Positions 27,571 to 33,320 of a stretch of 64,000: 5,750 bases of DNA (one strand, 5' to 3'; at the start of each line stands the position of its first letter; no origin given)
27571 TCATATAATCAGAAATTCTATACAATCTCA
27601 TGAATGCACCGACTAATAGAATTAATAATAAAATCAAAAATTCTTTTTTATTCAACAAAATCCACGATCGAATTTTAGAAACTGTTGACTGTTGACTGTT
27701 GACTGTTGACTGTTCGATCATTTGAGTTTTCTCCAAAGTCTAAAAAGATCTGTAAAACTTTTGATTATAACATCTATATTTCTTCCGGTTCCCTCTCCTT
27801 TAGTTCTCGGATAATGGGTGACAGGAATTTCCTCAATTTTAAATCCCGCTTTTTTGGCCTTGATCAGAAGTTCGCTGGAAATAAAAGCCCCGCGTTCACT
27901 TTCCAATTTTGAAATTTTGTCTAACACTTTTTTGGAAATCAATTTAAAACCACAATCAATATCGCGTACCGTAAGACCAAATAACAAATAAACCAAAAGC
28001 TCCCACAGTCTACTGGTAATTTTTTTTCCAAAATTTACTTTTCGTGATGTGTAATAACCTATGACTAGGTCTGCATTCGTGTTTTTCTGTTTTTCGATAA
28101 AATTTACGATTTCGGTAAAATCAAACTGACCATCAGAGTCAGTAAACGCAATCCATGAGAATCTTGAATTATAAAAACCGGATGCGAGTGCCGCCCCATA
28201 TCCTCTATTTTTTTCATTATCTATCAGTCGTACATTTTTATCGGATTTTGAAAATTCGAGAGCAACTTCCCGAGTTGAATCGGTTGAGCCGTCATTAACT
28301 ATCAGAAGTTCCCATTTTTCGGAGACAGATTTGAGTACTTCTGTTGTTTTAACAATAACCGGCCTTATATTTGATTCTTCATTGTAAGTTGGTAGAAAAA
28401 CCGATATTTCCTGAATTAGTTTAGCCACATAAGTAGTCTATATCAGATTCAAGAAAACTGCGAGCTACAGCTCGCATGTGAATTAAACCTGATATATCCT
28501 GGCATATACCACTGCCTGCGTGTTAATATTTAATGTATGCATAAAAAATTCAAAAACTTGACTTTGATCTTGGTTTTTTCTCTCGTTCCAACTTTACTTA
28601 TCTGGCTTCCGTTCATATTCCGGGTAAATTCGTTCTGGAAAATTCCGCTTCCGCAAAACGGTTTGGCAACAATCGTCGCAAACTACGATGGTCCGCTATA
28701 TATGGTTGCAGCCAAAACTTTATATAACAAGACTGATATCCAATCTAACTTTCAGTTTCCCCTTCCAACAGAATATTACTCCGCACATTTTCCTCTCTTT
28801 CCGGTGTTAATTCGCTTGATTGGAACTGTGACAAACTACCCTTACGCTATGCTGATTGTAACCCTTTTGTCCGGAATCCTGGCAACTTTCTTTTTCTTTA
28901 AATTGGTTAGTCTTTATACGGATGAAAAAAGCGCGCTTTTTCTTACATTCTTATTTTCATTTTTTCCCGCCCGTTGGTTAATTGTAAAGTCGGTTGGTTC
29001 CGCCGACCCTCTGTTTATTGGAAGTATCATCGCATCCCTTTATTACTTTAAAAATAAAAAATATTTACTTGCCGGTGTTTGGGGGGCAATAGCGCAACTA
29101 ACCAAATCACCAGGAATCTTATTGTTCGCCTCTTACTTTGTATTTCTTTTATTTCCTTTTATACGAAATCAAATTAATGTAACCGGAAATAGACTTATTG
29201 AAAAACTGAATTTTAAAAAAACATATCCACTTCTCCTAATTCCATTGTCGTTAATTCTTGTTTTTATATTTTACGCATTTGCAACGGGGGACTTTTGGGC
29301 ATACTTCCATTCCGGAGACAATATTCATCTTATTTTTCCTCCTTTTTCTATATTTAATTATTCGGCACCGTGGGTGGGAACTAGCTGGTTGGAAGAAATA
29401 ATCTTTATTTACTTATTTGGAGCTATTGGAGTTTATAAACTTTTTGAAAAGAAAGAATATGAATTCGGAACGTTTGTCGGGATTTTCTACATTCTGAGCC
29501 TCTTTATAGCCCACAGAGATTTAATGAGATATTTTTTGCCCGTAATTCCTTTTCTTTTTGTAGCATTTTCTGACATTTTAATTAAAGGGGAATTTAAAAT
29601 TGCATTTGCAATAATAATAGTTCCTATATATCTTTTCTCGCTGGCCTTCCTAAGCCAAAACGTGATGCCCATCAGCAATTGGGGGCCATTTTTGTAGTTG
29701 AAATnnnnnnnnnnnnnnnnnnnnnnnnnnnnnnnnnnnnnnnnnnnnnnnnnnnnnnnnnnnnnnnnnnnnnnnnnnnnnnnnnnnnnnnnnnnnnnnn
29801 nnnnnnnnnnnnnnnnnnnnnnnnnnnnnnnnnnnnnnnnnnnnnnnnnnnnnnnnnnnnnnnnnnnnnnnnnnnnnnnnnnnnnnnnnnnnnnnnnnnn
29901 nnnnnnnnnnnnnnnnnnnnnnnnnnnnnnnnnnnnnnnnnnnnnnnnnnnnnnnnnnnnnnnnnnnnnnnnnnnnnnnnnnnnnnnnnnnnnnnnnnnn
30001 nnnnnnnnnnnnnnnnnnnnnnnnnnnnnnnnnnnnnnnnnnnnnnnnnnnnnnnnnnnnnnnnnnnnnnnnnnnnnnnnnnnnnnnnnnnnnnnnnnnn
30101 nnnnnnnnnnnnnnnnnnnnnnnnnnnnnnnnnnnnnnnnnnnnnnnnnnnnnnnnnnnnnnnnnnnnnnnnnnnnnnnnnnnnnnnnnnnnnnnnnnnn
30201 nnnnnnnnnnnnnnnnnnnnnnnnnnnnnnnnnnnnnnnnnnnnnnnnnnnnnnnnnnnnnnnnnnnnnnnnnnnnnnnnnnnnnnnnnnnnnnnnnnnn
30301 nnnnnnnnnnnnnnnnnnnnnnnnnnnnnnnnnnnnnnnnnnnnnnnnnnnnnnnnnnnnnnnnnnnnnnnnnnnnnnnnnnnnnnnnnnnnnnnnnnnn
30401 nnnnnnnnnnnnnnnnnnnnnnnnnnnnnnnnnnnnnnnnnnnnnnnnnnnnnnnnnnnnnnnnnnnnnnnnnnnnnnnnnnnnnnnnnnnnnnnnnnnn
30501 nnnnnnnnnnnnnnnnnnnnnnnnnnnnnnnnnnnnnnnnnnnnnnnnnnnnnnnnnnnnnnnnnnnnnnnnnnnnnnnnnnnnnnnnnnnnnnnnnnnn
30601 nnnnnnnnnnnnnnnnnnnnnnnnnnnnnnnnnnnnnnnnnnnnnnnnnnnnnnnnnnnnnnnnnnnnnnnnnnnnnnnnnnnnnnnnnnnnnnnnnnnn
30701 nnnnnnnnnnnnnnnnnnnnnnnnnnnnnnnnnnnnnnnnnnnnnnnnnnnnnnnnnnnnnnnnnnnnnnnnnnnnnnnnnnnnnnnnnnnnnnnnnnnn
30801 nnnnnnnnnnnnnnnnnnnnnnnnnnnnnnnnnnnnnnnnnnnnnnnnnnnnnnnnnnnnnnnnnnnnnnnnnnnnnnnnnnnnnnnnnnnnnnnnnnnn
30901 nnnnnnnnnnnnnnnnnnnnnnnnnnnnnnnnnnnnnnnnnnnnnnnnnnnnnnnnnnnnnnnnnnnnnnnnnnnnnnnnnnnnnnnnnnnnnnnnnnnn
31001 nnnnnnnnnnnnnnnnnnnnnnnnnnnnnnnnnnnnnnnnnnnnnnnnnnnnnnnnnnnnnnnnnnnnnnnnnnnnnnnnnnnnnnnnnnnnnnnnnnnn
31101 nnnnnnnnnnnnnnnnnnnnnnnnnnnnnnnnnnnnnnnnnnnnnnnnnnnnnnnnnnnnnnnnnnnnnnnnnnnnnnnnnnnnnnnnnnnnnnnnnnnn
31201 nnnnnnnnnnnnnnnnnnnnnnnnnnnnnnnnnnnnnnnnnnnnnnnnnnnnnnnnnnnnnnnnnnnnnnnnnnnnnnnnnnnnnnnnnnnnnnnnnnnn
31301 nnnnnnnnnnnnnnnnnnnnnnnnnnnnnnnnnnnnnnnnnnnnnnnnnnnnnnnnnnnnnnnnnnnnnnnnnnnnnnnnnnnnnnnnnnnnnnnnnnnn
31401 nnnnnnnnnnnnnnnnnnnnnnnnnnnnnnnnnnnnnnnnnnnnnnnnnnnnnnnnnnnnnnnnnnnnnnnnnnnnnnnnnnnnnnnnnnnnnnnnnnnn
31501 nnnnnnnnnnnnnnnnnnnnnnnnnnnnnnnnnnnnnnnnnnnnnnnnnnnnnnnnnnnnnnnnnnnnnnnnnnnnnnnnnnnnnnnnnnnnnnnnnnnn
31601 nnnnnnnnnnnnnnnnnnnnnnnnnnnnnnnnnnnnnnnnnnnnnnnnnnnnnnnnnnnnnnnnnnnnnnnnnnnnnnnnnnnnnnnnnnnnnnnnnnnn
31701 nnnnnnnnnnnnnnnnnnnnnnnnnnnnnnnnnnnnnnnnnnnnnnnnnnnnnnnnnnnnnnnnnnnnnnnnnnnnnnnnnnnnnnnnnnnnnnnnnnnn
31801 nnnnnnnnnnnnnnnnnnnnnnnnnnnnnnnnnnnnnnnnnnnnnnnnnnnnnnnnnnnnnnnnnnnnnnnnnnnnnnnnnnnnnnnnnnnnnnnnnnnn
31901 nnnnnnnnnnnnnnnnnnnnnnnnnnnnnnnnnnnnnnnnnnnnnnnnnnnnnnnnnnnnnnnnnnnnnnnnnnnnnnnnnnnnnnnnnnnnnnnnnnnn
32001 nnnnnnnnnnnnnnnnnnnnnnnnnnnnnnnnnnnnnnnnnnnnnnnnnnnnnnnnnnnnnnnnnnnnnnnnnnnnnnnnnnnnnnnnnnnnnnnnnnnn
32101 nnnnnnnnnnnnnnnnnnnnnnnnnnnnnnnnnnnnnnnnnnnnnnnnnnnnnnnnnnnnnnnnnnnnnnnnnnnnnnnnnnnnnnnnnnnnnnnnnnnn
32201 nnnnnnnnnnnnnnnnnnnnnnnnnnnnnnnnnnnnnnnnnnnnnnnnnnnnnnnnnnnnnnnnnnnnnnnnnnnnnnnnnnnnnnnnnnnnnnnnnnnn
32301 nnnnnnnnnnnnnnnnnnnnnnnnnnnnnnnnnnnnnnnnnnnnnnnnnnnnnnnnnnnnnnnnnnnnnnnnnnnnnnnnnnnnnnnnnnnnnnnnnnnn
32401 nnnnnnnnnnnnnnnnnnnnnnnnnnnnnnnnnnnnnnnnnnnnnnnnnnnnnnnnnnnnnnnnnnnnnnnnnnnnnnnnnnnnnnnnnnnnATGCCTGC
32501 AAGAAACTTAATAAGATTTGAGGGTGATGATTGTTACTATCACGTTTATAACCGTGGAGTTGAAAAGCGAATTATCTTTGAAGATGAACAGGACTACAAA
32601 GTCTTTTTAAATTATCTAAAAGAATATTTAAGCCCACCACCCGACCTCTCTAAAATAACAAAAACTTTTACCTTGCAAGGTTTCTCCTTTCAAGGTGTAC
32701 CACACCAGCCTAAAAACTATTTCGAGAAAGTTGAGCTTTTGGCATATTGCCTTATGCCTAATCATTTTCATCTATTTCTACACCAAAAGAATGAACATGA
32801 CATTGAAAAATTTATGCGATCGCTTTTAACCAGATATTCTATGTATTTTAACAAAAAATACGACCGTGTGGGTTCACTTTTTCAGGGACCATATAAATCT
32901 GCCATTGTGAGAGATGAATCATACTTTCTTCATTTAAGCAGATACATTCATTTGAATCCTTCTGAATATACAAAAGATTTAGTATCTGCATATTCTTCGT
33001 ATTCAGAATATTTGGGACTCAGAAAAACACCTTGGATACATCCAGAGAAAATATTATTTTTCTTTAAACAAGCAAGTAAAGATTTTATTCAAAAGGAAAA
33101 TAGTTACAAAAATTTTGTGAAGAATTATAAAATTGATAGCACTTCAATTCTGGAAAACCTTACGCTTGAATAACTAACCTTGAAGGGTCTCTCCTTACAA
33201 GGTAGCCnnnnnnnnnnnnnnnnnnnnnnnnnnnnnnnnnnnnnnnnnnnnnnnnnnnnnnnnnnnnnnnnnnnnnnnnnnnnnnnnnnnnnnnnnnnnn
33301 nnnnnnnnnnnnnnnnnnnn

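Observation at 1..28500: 28-kb surface-glycosylation supercluster with at least 9 GT-C membrane glycosyltransferases, a tandem triplication and a 1037-aa GT-C fusion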

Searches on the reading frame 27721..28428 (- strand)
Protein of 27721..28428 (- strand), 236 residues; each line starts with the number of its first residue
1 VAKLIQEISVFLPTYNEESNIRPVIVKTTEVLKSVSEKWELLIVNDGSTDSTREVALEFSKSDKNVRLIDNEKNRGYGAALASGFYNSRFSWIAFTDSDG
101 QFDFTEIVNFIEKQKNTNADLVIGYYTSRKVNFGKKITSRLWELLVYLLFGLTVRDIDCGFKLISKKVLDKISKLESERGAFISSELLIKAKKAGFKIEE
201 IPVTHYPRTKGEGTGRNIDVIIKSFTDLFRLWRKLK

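Call 5: search_protein_families(library=pfam, proteins=[window:27721-28428:-], max_evalue=0.01)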
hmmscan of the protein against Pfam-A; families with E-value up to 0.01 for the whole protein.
window:27721-28428:- (236 aa): 3 families
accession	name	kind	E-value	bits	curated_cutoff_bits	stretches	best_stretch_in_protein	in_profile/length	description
PF00535.33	Glycos_transf_2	-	8.6e-30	104.3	23.3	1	9-172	1-167/168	Glycosyl transferase family 2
PF10111.15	Glyco_tranf_2_2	-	3.3e-05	24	27.3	1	9-124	1-122/276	Glycosyltransferase like family 2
PF13641.12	Glyco_tranf_2_3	-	0.00017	22.1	27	1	8-99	3-96/230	Glycosyltransferase like family 2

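Call 25: search_protein_families(library=ncbifam, proteins=[window:27721-28428:-], max_evalue=0.01)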
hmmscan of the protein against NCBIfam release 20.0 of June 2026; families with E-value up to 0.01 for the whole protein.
window:27721-28428:- (236 aa): 24 families
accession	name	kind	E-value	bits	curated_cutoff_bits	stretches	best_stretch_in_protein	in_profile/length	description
NF007986.1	PRK10714.1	equivalog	3.2e-19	69.1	529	1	3-214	3-209/316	undecaprenyl-phosphate 4-deoxy-4-formamido-L-arabinose transferase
NF041391.1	DPhHxTase_Halo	equivalog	3.7e-16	58.8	375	1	14-213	3-190/213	dolichyl-phosphate hexose transferase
NF047588.1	GlcsyltransPgfSStrep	equivalog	6.9e-16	58.3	500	1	8-176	3-171/308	glycosyltransferase PgfS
TIGR04182.1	glyco_TIGR04182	equivalog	1.2e-15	57.6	325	1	7-214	1-199/293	S-layer glycoprotein N-glycosyltransferase AglJ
TIGR03937.1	PgaC_IcaA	equivalog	2e-15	56.7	422.3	1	5-113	44-149/407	poly-beta-1,6-N-acetyl-D-glucosamine synthase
NF047683.1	TeichurnBiosyTuaG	equivalog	2.6e-15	56.8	400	1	2-111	2-108/252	teichuronic acid biosynthesis protein TuaG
NF058614.1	PPMAGASynPpgS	equivalog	3.3e-13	49.6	370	1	10-221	4-216/226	polyprenyl-phospho-N-acetylgalactosaminyl synthase PpgS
NF007482.0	PRK10073.1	equivalog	9.5e-13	47.8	423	1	5-110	5-106/334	glycosyltransferase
NF041875.1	EPS_EpsD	equivalog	8.1e-11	41.9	370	1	8-125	1-115/325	exopolysaccharide biosynthesis glycosyltransferase EpsD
NF038302.1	EPS_HpsE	equivalog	5e-10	38.8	300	1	7-104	2-101/307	hormogonium polysaccharide biosynthesis glycosyltransferase HpsE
NF010496.0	PRK13915.1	equivalog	5.5e-10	38.8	262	1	3-108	28-135/307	glucosyl-3-phosphoglycerate synthase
NF053739.1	GlytfEpsEBac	equivalog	1.4e-09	37.3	450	1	8-114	3-110/265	glycosyltransferase EpsE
TIGR03965.1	mycofact_glyco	equivalog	4.1e-09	35.8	280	1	5-99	73-164/467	mycofactocin biosynthesis glycosyltransferase MftF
TIGR03111.1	glyc2_xrt_Gpos1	hypoth_equivalog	7.1e-09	35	363.95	1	6-119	49-162/439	TIGR03111 family XrtG-associated glycosyltransferase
NF045692.1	OglycostaseCruG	equivalog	1.3e-08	34.2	600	1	3-122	38-160/386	2'-O-glycosyltransferase CruG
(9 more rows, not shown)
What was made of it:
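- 27718..28428 (-): Polyprenyl-phosphate sugar synthase-like GT2, overlapping the start of J. NCBIfam (call 25).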

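Call 58: search_solved_structures(query=window:27721-28428:-, max_evalue=0.001)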
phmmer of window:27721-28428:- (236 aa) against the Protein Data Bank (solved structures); distinct sequences matched with E-value up to 0.001: 20.
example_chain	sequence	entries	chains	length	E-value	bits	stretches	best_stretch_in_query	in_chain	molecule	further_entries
9bhc_C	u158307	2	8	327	4.4e-19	72.2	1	4-213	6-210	Undecaprenyl-phosphate 4-deoxy-4-formamido-L-arabinose transferase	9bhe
8vxh_A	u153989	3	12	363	5.9e-19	71.8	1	4-213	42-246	Undecaprenyl-phosphate 4-deoxy-4-formamido-L-arabinose transferase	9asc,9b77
9hwj_A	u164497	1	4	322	3.2e-16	62.9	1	5-213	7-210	Undecaprenyl-phosphate 4-deoxy-4-formamido-L-arabinose transferase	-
5ekp_C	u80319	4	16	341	9.2e-14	54.8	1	7-183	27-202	Uncharacterized glycosyltransferase sll0501 | Glycosyltransferase sll0501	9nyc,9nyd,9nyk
5eke_A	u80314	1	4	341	9.2e-14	54.8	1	7-183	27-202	Uncharacterized glycosyltransferase sll0501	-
9nye_A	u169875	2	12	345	9.5e-14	54.8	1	7-183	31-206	Glycosyltransferase sll0501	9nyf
5mlz_A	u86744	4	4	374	5.1e-13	52.4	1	7-229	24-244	Dolichol monophosphate mannose synthase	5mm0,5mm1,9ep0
2z86_A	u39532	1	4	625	4.2e-11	46.1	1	4-167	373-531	Chondroitin synthase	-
2z87_A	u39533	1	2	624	4.4e-11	46.1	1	4-167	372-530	Chondroitin synthase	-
6p61_A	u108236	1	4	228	8.2e-09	38.6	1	7-122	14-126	Glycosyltransferase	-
5hea_A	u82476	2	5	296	2.8e-08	36.9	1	8-102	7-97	Putative glycosyltransferase (GalT1)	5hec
3l7j_A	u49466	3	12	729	6.8e-08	35.6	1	10-121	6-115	Teichoic acid biosynthesis protein F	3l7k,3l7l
3l7m_A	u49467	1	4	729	6.8e-08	35.6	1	10-121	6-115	Teichoic acid biosynthesis protein F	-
3l7i_A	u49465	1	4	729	6.8e-08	35.6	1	10-121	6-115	Teichoic acid biosynthesis protein F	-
9jma_A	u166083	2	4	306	4.1e-07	33.1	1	8-106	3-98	GalNAc(5)-diNAcBac-PP-undecaprenol beta-1,3-glucosyltransferase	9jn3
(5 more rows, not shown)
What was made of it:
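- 27718..28428 (-): ArnC E 4e-19, then GtrB and DPMS (call 58).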

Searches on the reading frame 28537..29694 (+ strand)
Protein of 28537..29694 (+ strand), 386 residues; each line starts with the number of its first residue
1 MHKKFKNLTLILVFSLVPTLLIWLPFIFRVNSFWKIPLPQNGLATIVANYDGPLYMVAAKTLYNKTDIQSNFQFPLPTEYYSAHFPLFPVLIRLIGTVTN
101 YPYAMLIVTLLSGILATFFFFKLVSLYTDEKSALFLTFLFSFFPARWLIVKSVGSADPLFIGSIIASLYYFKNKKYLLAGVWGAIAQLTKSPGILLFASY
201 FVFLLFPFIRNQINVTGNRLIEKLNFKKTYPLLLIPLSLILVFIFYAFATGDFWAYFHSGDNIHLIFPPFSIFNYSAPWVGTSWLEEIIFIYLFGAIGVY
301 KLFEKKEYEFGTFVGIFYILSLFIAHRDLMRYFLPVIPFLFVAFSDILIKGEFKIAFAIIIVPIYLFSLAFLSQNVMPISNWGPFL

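Call 5: search_protein_families(library=pfam, proteins=[window:28537-29694:+], max_evalue=0.01)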
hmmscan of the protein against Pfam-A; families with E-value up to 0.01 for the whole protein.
window:28537-29694:+ (386 aa): 1 family
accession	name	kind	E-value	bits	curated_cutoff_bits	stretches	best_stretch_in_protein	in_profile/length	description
PF13231.12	PMT_2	-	0.0016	19.1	26.1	1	86-208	4-133/160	Dolichyl-phosphate-mannose-protein mannosyltransferase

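Call 25: search_protein_families(library=ncbifam, proteins=[window:28537-29694:+], max_evalue=0.01)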
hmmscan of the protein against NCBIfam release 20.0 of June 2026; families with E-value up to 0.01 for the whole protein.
window:28537-29694:+ (386 aa): 1 family
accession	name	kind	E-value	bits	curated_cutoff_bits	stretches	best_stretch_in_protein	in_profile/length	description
NF046093.1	AZOBR_p60025_fam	subfamily_domain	1.4e-08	34.3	150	1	19-206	20-213/232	AZOBR_p60025 family cell surface glycopolymer formation protein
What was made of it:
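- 28537..29697 (+): K: probable GT-C, divergently transcribed and conserved in all relatives. NCBIfam 'cell surface glycopolymer formation protein' family at E 1.4e-8, below cut-off (call 25).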

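Call 69: search_protein_families(library=pfam, alignment_id=A6, max_evalue=0.1)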
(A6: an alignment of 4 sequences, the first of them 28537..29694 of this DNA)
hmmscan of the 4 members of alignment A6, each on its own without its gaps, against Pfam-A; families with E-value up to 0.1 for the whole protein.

A. member 1, window:28537-29694:+ (386 aa): 1 family
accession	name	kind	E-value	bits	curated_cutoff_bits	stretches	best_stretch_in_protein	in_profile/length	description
PF13231.12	PMT_2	-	0.0016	19.1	26.1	1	86-208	4-133/160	Dolichyl-phosphate-mannose-protein mannosyltransferase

B. families by the number of members that match (of 4 scanned): 1 family
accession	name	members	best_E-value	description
PF13231.12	PMT_2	3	7.2e-07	Dolichyl-phosphate-mannose-protein mannosyltransferase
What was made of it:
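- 28537..29697 (+): PMT_2 E 0.0016 here; three of four orthologues hit PMT_2, best E 7e-7 (calls 5, 69).
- Checked: PMT_2 is sub-threshold here, but an orthologue reaches E 7e-7 (calls 5, 69).
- K is supported via its orthologues (call 69).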

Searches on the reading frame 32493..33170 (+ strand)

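Call 5: search_protein_families(library=pfam, proteins=[window:32493-33170:+], max_evalue=0.01)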
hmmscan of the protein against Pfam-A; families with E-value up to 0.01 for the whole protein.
window:32493-33170:+ (226 aa): 1 family
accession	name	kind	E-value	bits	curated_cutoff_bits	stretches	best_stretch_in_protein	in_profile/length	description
PF01797.21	Y1_Tnp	-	1.9e-11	44.6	23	1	79-153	40-119/121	Transposase IS200 like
